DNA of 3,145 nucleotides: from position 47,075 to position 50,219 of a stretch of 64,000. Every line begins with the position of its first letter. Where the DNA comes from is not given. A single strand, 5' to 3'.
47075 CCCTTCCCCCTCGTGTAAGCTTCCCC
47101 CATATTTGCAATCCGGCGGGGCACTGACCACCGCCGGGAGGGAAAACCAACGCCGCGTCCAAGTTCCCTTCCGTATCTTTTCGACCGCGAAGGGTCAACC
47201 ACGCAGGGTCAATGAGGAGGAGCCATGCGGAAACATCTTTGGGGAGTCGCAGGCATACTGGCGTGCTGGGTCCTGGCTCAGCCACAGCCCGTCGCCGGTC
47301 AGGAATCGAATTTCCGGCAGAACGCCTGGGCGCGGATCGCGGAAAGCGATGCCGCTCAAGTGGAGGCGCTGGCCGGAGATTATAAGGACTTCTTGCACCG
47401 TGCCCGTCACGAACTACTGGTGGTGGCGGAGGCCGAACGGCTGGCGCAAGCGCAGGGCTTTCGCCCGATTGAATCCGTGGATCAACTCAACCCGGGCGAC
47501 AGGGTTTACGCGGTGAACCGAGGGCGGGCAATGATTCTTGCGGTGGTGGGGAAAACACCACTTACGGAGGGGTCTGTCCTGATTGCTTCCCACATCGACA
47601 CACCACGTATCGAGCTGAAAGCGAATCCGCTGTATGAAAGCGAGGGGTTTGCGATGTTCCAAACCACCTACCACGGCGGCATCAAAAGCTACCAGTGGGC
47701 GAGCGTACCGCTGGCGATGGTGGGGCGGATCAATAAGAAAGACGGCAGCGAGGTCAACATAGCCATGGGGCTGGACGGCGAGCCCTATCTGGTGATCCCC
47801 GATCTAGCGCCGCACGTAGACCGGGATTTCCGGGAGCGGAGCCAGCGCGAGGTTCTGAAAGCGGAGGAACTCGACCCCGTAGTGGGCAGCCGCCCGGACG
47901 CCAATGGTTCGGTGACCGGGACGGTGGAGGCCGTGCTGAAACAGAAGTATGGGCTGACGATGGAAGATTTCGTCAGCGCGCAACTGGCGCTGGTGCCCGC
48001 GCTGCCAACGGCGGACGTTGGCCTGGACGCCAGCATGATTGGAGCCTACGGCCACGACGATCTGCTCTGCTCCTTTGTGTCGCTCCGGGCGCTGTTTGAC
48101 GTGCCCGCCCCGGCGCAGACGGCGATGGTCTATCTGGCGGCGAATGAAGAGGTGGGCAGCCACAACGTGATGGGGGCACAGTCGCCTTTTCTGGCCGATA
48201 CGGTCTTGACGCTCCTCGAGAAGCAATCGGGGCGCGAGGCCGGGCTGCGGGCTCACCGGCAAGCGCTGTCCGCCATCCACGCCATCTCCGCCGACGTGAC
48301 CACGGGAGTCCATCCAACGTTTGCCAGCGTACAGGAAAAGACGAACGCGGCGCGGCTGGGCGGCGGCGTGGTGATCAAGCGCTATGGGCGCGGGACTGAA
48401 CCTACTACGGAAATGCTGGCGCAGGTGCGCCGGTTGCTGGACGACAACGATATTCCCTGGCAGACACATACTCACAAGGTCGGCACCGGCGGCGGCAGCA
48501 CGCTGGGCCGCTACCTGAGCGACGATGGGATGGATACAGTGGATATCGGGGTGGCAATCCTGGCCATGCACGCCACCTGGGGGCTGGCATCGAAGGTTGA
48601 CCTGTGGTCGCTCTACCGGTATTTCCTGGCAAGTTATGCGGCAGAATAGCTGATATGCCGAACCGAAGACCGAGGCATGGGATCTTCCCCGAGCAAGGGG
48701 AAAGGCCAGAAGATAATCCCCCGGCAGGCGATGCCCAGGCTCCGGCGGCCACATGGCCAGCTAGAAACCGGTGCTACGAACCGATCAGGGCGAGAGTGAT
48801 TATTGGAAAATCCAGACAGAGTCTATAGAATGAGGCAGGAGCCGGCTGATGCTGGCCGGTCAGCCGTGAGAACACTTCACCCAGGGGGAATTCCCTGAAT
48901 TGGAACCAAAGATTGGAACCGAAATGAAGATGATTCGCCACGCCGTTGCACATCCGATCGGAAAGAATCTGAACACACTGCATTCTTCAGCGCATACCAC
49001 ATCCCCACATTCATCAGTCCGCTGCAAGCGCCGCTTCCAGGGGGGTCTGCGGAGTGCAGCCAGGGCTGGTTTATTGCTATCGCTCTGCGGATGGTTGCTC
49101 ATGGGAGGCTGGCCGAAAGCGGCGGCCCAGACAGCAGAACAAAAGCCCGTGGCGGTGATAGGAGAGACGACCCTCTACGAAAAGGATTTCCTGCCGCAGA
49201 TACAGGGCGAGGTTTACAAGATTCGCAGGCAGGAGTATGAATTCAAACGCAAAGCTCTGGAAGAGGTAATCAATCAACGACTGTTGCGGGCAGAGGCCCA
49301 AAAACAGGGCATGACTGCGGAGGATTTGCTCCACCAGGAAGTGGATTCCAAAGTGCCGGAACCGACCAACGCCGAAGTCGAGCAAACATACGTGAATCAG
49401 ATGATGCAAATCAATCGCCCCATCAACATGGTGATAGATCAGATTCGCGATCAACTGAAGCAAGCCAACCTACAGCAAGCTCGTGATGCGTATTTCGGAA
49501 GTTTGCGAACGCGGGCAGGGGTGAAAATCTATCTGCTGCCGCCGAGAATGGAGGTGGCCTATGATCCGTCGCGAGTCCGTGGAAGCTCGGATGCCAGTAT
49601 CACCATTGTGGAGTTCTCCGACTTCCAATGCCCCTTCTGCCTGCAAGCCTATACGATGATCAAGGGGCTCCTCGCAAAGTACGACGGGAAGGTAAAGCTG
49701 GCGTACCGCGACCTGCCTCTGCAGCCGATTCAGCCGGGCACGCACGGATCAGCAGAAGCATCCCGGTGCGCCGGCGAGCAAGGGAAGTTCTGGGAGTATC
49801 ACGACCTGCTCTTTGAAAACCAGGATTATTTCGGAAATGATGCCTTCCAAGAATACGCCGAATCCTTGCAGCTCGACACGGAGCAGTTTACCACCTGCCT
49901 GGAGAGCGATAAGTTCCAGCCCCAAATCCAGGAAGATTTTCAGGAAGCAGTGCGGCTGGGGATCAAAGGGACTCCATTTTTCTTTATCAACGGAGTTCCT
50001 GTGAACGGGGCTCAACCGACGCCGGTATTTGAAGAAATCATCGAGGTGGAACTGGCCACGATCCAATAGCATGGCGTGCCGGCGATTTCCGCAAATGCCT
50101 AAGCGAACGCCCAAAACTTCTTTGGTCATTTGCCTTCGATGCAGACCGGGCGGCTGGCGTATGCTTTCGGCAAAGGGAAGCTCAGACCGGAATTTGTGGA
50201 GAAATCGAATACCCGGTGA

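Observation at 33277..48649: Accessory scavenging locus: four tandem secreted amidohydrolase paralogues, a TonB-dependent receptor, a DASS permease and a secreted M18 aminopeptidase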

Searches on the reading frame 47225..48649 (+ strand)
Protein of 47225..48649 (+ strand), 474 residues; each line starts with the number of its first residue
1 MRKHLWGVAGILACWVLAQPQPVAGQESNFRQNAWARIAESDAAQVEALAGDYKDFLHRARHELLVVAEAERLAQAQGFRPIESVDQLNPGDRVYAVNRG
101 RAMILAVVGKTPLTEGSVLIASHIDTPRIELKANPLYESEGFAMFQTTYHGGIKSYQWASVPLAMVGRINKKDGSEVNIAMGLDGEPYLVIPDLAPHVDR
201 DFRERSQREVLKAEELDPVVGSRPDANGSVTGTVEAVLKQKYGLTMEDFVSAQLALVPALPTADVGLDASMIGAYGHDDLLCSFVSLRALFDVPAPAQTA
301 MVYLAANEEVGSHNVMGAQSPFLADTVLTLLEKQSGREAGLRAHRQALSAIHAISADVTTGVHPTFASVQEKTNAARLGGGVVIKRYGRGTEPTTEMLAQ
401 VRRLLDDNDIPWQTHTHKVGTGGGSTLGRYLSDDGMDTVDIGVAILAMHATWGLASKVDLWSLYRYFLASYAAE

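Call 3: search_protein_families(library=pfam, proteins=[window:47225-48649:+])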
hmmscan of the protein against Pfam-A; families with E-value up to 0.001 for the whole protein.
window:47225-48649:+ (474 aa): 2 families
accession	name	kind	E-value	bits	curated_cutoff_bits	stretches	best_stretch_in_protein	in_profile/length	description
PF02127.20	Peptidase_M18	-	1.4e-67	228.9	24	1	56-467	1-428/432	Aminopeptidase I zinc metalloprotease (M18)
PF05343.19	Peptidase_M42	-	3.6e-07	30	23.2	1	347-460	173-286/292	M42 glutamyl aminopeptidase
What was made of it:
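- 47225..48649 (+): M18 'aminopeptidase 1'-type enzyme with a signal peptide, transcribed divergently. Probably an independent neighbour. Pfam 229 bits (call 3).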

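Call 11: search_protein_families(library=ncbifam, proteins=[window:47225-48649:+], max_evalue=0.001)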
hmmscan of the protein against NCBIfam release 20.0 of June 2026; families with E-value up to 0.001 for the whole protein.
window:47225-48649:+ (474 aa): 3 families
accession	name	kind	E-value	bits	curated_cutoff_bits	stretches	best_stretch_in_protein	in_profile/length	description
NF002600.0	PRK02256.1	equivalog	1.4e-133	445.9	529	1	31-469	9-458/463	aminopeptidase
NF002759.0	PRK02813.1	equivalog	2.2e-63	214.7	356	1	47-471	6-427/430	M18 family aminopeptidase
NF007421.0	PRK09961.1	equivalog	2.4e-07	29.9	412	1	334-465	195-324/345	aminopeptidase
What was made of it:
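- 47225..48649 (+): NF002600 445.9 bits, below the 529 cut-off (call 11).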

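Call 43: find_homologous_proteins(query=window:47225-48649:+, max_evalue=1e-10)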
Query window:47225-48649:+ (474 aa): 334 proteins with E <= 1e-10 among 8000 candidates; the best 120 are listed.
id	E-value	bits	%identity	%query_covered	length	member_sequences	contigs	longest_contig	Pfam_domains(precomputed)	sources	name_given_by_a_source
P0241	0.0e+0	1050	99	100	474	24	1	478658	PF05343.20,PF02127.21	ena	-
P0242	4.1e-271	917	86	100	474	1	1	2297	PF05343.20,PF02127.21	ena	-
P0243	3.5e-238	809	76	100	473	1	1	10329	PF02127.21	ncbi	ncbi:MAG: aminopeptidase 1 [Terriglobia bacterium]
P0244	1.0e-237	807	75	100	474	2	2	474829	PF05343.20,PF02127.21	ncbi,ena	-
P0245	1.4e-229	781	73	99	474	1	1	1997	PF02127.21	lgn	-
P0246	8.4e-222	755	71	100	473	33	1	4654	PF05343.20,PF02127.21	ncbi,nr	ncbi:MAG: aminopeptidase 1 [Acidobacteria bacterium]|nr:aminopeptidase 1 [Acidobacteriota bacterium]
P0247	8.3e-219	745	73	94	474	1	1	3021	PF02127.21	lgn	-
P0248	4.7e-214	729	70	95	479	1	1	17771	PF02127.21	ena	-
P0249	1.4e-206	705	67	97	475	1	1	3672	PF02127.21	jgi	jgi:aspartyl aminopeptidase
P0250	1.3e-201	688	66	96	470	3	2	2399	PF05343.20,PF02127.21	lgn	-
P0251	1.3e-200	685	66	98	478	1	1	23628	PF05343.20,PF02127.21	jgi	jgi:aspartyl aminopeptidase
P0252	2.9e-198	677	62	99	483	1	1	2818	PF05343.20,PF02127.21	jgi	-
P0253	8.3e-194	663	66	94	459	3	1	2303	PF05343.20,PF02127.21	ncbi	-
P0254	8.9e-176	603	58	97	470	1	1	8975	PF05343.20,PF02127.21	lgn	-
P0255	1.1e-173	596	57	100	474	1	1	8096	PF05343.20,PF02127.21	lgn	-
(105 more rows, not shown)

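Call 46: find_encoding_contigs(protein=P0244, flank=10000, max_places=1)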
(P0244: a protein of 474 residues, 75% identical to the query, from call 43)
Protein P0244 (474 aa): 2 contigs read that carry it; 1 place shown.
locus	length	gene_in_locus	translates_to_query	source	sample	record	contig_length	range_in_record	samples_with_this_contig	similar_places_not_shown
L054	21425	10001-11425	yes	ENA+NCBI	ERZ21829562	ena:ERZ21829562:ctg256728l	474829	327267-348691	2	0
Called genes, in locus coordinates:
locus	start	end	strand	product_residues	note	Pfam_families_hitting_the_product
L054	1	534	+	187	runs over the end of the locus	PF11376:DUF3179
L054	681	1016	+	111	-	-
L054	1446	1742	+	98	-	-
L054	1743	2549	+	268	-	PF01384:PHO4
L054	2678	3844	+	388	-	PF01728:FtsJ (weak), PF13489:Methyltransf_23, PF01209:Ubie_methyltran, PF13847:Methyltransf_31, PF08241:Methyltransf_11 (weak), PF08242:Methyltransf_12, PF13649:Methyltransf_25, PF13847:Methyltransf_31, +2 more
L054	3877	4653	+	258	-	PF00535:Glycos_transf_2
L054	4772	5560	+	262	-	PF09335:VTT_dom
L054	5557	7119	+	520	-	PF01134:GIDA (faint), PF01262:AlaDh_PNT_C (faint), PF07992:Pyr_redox_2, PF12831:FAD_oxidored (faint), PF00070:Pyr_redox, PF02852:Pyr_redox_dim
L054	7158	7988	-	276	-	PF08534:Redoxin, PF00578:AhpC-TSA, PF00085:Thioredoxin (weak), PF13098:Thioredoxin_2 (weak), PF13905:Thioredoxin_8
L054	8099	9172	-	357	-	PF00710:Asparaginase, PF17763:Asparaginase_C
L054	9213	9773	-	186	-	PF12867:DinB_2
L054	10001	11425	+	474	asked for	PF02127:Peptidase_M18, PF05343:Peptidase_M42 (weak)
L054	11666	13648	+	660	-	PF00535:Glycos_transf_2, PF13641:Glyco_tranf_2_3, PF13506:Glyco_transf_21, PF13632:Glyco_trans_2_3, PF03552:Cellulose_synt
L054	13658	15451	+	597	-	PF00515:TPR_1 (faint), PF07719:TPR_2 (faint), PF13174:TPR_6 (faint), PF13432:TPR_16 (weak), PF14559:TPR_19, PF23914:TPR_CcmH_CycH, PF14559:TPR_19 (weak), PF05420:BCSC_C, +2 more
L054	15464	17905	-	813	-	PF02927:CelD_N (weak), PF00759:Glyco_hydro_9, PF17957:Big_7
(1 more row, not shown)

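Call 47: find_encoding_contigs(protein=P0251, flank=10000, max_places=1)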
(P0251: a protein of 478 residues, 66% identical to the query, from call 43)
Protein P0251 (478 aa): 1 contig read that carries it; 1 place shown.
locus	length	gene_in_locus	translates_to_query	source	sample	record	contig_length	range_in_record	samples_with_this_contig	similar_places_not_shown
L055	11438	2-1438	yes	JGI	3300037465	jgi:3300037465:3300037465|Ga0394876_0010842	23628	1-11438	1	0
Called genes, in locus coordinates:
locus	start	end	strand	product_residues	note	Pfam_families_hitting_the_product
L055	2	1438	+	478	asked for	PF02127:Peptidase_M18, PF05343:Peptidase_M42 (faint)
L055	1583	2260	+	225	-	PF07722:Peptidase_C26, PF00117:GATase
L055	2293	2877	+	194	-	-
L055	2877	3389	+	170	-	PF13428:TPR_14 (faint)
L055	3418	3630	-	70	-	PF07927:HicA_toxin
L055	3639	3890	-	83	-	PF15919:HicB_lk_antitox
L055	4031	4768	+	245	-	PF07298:NnrU (weak)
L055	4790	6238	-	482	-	PF13598:DUF4139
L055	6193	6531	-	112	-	PF13600:DUF4140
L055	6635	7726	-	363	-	PF00146:NADHdh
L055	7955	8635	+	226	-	PF00005:ABC_tran, PF13304:AAA_21 (faint)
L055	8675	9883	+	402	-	PF12704:MacB_PCD, PF02687:FtsX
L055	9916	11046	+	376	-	PF01551:Peptidase_M23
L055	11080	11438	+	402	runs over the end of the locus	PF17820:PDZ_6, PF03572:Peptidase_S41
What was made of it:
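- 47225..48649 (+): Orthologues sit in unrelated contexts (calls 46, 47).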

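Call 52: search_solved_structures(query=window:47225-48649:+, max_evalue=1e-10, show_alignments=1)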
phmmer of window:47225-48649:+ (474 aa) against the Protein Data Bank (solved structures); distinct sequences matched with E-value up to 1e-10: 16.
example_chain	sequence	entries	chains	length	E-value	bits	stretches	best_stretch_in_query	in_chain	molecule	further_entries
2glj_A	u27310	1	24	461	4.6e-91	309.1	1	32-463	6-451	Probable M18-family aminopeptidase 1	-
1y7e_A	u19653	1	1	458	8.1e-87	295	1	31-471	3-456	Probable M18-family aminopeptidase 1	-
2glf_A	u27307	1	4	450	2.4e-83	283.6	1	31-465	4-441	Probable M18-family aminopeptidase 1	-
3wt4_A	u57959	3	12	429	2.7e-37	131.8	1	55-473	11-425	Probable M18 family aminopeptidase 2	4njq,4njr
2ijz_A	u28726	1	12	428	1.9e-36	129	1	55-473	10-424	Probable M18-family aminopeptidase 2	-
4oid_A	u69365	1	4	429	3.2e-36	128.3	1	55-473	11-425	Probable M18 family aminopeptidase 2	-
4oiw_A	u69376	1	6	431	6.4e-36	127.3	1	55-473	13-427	Probable M18 family aminopeptidase 2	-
3var_A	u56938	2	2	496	6.9e-24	87.6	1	32-453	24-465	Aspartyl aminopeptidase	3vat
7u5h_A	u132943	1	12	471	1.6e-23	86.4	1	45-453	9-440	Aspartyl aminopeptidase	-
4dyo_A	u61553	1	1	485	5.3e-22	81.4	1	45-457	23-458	Aspartyl aminopeptidase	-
5jm6_A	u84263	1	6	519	3.3e-21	78.8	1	86-459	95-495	Aminopeptidase-like protein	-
7dde_A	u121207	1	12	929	1.6e-19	73.3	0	306-459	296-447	Aspartyl aminopeptidase 1,ZZ-type zinc finger-containing protein P35G2.11c,Maltose/maltode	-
5jm9_A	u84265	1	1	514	2.8e-16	62.5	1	28-460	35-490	Vacuolar aminopeptidase 1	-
5jh9_A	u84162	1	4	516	2.9e-16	62.5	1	28-460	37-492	Vacuolar aminopeptidase 1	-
5jgf_A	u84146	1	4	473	1.3e-15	60.3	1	48-460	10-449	Vacuolar aminopeptidase 1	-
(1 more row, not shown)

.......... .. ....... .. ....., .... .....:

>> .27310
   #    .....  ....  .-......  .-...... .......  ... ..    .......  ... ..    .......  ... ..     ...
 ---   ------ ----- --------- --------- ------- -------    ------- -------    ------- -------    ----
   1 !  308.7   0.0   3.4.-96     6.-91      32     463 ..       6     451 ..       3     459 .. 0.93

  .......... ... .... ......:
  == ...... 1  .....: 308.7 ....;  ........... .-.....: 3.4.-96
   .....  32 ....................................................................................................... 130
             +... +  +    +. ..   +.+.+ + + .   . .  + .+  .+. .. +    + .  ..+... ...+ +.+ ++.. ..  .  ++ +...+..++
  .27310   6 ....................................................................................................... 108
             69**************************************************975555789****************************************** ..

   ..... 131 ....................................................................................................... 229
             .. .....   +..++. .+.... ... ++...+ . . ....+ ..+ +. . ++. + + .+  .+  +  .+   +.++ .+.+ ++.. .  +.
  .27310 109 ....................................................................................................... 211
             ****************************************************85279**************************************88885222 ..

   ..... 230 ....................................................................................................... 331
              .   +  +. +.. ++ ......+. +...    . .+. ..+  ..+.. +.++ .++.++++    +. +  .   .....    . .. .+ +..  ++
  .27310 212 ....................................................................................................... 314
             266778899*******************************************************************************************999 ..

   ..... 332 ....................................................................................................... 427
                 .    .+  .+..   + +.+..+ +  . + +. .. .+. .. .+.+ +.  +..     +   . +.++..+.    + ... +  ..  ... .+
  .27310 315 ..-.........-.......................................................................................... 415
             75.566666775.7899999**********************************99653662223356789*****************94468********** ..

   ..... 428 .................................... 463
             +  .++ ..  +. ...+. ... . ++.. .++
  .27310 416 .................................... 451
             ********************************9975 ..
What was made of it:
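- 47225..48649 (+): 2GLJ E 5e-91, matching query residues 32-463 (call 52).
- On M18 aminopeptidase (aminopeptidase 1 type, PRK02256): 2GLJ E 5e-91, with the HIDxPR, EEVGS, SxDV and MHA motifs aligned (call 52).
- Closest known: M18 'aminopeptidase 1'. Same: Motifs around the metal and catalytic residues (HIDTPR, NEEVGS, ISADV, LAMHA) are identical or conservatively substituted relative to 2GLJ in the alignment (call 52).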

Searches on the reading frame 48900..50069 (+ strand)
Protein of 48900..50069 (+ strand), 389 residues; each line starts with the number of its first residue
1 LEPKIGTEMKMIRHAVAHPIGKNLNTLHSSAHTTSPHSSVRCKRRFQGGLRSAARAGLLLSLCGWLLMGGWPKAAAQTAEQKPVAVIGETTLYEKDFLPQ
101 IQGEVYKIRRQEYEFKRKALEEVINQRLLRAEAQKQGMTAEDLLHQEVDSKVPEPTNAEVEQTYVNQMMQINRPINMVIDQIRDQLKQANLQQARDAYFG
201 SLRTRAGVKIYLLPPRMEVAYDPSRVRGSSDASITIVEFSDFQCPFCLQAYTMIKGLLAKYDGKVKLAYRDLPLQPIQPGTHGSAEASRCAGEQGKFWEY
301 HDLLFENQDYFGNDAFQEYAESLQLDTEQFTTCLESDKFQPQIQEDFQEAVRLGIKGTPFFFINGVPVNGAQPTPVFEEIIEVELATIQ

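Call 6: search_protein_families(library=pfam, proteins=[window:48900-50069:+])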
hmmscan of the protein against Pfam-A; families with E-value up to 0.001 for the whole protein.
window:48900-50069:+ (389 aa): 3 families
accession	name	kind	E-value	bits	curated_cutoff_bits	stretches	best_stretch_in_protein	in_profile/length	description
PF13462.12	Thioredoxin_4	-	1e-29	104.3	23.2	1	224-382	5-164/165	Thioredoxin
PF01323.26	DSBA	-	1.6e-24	87.2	25.6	1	235-381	1-190/191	DSBA-like thioredoxin domain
PF13743.12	Thioredoxin_5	-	0.00021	21.5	27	0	304-363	104-163/186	Thioredoxin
